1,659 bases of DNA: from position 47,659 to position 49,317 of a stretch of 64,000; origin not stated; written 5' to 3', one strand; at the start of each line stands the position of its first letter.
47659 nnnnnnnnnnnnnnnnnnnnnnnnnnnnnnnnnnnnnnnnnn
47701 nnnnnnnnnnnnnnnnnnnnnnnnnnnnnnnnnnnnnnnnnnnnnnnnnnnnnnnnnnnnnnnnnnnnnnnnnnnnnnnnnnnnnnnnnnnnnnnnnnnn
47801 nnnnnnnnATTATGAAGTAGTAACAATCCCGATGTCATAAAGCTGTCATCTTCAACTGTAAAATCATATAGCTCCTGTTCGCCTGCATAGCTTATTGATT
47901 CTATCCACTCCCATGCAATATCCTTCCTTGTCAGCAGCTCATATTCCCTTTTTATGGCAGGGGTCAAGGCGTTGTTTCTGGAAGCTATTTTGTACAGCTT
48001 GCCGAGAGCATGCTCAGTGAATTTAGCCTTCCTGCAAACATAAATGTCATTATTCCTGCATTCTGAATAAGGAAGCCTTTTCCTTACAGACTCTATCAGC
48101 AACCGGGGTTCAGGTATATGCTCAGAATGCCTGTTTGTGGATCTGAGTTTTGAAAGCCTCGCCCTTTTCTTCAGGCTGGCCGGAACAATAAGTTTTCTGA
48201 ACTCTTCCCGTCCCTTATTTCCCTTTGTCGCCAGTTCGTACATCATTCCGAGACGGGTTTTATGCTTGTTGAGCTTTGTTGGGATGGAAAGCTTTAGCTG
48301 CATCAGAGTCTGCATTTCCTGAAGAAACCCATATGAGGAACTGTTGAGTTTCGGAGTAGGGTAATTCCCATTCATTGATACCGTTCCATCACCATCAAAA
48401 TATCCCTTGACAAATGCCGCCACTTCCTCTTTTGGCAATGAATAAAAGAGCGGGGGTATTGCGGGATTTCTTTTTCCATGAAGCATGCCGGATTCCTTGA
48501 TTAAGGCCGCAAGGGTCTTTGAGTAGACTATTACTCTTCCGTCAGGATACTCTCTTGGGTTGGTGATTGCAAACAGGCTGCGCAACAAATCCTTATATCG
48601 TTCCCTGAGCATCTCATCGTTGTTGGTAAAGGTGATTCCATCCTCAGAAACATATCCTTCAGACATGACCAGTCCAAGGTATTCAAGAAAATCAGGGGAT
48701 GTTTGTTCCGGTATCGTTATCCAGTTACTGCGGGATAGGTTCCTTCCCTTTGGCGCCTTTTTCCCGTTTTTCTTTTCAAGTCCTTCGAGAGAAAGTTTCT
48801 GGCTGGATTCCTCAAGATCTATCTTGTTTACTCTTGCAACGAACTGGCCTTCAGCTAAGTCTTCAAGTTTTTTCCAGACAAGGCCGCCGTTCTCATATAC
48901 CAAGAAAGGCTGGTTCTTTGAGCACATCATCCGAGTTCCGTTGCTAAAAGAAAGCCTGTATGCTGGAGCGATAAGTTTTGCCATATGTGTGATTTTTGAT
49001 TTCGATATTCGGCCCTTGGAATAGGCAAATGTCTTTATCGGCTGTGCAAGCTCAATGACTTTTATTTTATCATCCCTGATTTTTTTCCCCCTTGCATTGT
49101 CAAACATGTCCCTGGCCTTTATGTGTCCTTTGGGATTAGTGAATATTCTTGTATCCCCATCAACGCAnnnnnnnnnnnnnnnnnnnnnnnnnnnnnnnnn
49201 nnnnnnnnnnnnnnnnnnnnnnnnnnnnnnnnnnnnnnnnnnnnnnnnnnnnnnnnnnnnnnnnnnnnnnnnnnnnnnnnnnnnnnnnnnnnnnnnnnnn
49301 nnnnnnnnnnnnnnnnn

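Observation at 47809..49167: Cdc48 AAA ATPase carries a 453-aa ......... intein in the D1 domain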

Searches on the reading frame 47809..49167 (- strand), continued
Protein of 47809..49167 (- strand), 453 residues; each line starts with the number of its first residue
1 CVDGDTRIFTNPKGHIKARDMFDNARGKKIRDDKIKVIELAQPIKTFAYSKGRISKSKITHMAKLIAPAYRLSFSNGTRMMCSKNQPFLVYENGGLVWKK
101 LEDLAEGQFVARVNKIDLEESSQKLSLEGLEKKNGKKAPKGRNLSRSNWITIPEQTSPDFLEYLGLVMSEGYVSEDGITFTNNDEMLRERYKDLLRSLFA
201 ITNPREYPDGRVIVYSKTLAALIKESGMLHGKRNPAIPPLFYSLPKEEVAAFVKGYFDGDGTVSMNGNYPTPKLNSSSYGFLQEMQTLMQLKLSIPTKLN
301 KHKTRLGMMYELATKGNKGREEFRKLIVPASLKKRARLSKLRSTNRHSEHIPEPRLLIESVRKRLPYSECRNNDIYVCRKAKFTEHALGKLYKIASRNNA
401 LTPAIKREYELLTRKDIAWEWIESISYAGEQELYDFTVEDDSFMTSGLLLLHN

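Call 66: find_related_loci(query=A2, collection=genome_contigs, flank=3000)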
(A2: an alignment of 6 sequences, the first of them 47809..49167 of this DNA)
Query A2 (453 aa) in genome_contigs; peptide patterns used: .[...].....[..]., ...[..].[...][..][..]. (x = any residue, [..] = any of these).
191 stretches matched a pattern; 32 encode a relative of the query (tblastn E <= 1e-3); 32 distinct loci.
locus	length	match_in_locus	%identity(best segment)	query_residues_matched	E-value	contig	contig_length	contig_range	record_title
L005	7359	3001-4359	59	1-453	0e+0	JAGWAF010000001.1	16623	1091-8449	Candidatus Woesearchaeota archaeon isolate RIFCSPHIGHO2_02_FULL_39_9 rifcsphigho2_02_scaffold_6159, whole genome shotgun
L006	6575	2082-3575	54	1-453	3e-171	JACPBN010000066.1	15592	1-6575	MAG: Candidatus Woesearchaeota archaeon isolate NC_groundwater_258_Ag_S-0.2um_36_8 S5_GD2017_2_S2_scaffold_4081, whole g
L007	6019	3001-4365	54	1-453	2e-163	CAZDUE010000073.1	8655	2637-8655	MAG TPA_asm: uncultured Methanosarcinales archaeon isolate binchicken_co125_66 genome assembly, contig: NODE_16543_lengt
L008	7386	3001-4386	50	1-453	1e-149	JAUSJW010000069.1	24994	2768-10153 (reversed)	MAG: Nanoarchaeota archaeon isolate E14_metabat.bin.33 E14_k141_851125, whole genome shotgun sequence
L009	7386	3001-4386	50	1-453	3e-146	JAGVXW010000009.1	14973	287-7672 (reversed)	Candidatus Woesearchaeota archaeon isolate RIFCSPLOWO2_01_FULL_53_31 rifcsplowo2_01_scaffold_14515, whole genome shotgun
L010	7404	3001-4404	49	1-453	1e-143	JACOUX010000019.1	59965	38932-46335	MAG: Candidatus Woesearchaeota archaeon isolate NC_groundwater_84_Ag_S-0.1um_40_33 S35_SO-1_scaffold_27522, whole genome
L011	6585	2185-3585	49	1-453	5e-143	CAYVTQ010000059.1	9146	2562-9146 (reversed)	MAG TPA_asm: uncultured Methanosarcinales archaeon isolate binchicken_co227_1181 genome assembly, contig: NODE_14927_len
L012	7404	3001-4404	49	1-453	2e-142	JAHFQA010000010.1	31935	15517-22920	MAG: Candidatus Woesearchaeota archaeon isolate nzgw54 NODE_337_length_31936_cov_5.534559, whole genome shotgun sequence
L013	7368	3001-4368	48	1-453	8e-139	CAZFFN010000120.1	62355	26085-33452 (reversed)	MAG TPA_asm: uncultured Thermoplasmatales archaeon isolate SRP067234_co1_26 genome assembly, contig: k99_478884, whole g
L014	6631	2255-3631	50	1-453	2e-135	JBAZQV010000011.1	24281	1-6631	MAG: Candidatus Aenigmatarchaeota archaeon isolate SO_2017_SWC_7 scaffold_1751_c1_LP-4_2017, whole genome shotgun sequen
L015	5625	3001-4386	47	1-453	2e-132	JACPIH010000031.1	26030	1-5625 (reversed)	MAG: Candidatus Woesearchaeota archaeon isolate NC_groundwater_435_Ag_B-0.1um_47_15 GD18-4_B1_scaffold_1328617, whole ge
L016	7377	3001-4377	48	1-453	7e-131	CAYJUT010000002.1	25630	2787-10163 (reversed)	MAG TPA_asm: uncultured archaeon isolate ERP125453_co1_151 genome assembly, contig: NODE_1698_length_25630_cov_32.080430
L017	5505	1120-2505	47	1-453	2e-130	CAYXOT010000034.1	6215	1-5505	MAG TPA_asm: uncultured archaeon isolate binchicken_co21_401 genome assembly, contig: NODE_14748_length_6215_cov_5.14675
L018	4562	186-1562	47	1-453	2e-130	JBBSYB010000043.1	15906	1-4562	MAG: Candidatus Aenigmatarchaeota archaeon isolate H43-bin179_1 H43_bin179_1_000000000043, whole genome shotgun sequence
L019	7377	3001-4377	47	1-453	2e-129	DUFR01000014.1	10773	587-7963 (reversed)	MAG TPA_asm: Candidatus Aenigmatarchaeota archaeon isolate UBA10154 contig_92548, whole genome shotgun sequence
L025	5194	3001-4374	44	1-453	1e-123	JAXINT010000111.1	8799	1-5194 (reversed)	MAG: Candidatus Asbonarchaeaceae archaeon isolate DAL-9Gt_90_72C1R c_000000004504, whole genome shotgun sequence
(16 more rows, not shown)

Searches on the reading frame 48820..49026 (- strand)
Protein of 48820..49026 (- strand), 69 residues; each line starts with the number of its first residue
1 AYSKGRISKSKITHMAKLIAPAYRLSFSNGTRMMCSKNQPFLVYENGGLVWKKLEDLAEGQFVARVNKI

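Call 62: search_solved_structures(query=window:48820-49026:-, max_evalue=10, show_alignments=5)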
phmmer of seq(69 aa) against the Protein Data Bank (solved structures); distinct sequences matched with E-value up to 10: 7.
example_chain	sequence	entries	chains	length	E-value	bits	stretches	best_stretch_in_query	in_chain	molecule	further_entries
6rpp_A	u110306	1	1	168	0.041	17.3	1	26-66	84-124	Cell division control protein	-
7oec_A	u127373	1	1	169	0.12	15.9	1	23-65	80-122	DNA polymerase II large subunit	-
5bkh_A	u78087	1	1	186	0.13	15.7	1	23-65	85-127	DNA polymerase II large subunit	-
2lcj_A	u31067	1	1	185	0.4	14.2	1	23-63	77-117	Pab polC intein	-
1wxl_A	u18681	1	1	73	1.3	12.6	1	14-64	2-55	Single-strand recognition protein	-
7xyr_A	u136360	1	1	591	1.3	12.6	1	23-53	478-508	Beta-glucuronidase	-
4o2w_A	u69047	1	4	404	1.6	12.3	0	18-49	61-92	E3 ubiquitin-protein ligase HERC1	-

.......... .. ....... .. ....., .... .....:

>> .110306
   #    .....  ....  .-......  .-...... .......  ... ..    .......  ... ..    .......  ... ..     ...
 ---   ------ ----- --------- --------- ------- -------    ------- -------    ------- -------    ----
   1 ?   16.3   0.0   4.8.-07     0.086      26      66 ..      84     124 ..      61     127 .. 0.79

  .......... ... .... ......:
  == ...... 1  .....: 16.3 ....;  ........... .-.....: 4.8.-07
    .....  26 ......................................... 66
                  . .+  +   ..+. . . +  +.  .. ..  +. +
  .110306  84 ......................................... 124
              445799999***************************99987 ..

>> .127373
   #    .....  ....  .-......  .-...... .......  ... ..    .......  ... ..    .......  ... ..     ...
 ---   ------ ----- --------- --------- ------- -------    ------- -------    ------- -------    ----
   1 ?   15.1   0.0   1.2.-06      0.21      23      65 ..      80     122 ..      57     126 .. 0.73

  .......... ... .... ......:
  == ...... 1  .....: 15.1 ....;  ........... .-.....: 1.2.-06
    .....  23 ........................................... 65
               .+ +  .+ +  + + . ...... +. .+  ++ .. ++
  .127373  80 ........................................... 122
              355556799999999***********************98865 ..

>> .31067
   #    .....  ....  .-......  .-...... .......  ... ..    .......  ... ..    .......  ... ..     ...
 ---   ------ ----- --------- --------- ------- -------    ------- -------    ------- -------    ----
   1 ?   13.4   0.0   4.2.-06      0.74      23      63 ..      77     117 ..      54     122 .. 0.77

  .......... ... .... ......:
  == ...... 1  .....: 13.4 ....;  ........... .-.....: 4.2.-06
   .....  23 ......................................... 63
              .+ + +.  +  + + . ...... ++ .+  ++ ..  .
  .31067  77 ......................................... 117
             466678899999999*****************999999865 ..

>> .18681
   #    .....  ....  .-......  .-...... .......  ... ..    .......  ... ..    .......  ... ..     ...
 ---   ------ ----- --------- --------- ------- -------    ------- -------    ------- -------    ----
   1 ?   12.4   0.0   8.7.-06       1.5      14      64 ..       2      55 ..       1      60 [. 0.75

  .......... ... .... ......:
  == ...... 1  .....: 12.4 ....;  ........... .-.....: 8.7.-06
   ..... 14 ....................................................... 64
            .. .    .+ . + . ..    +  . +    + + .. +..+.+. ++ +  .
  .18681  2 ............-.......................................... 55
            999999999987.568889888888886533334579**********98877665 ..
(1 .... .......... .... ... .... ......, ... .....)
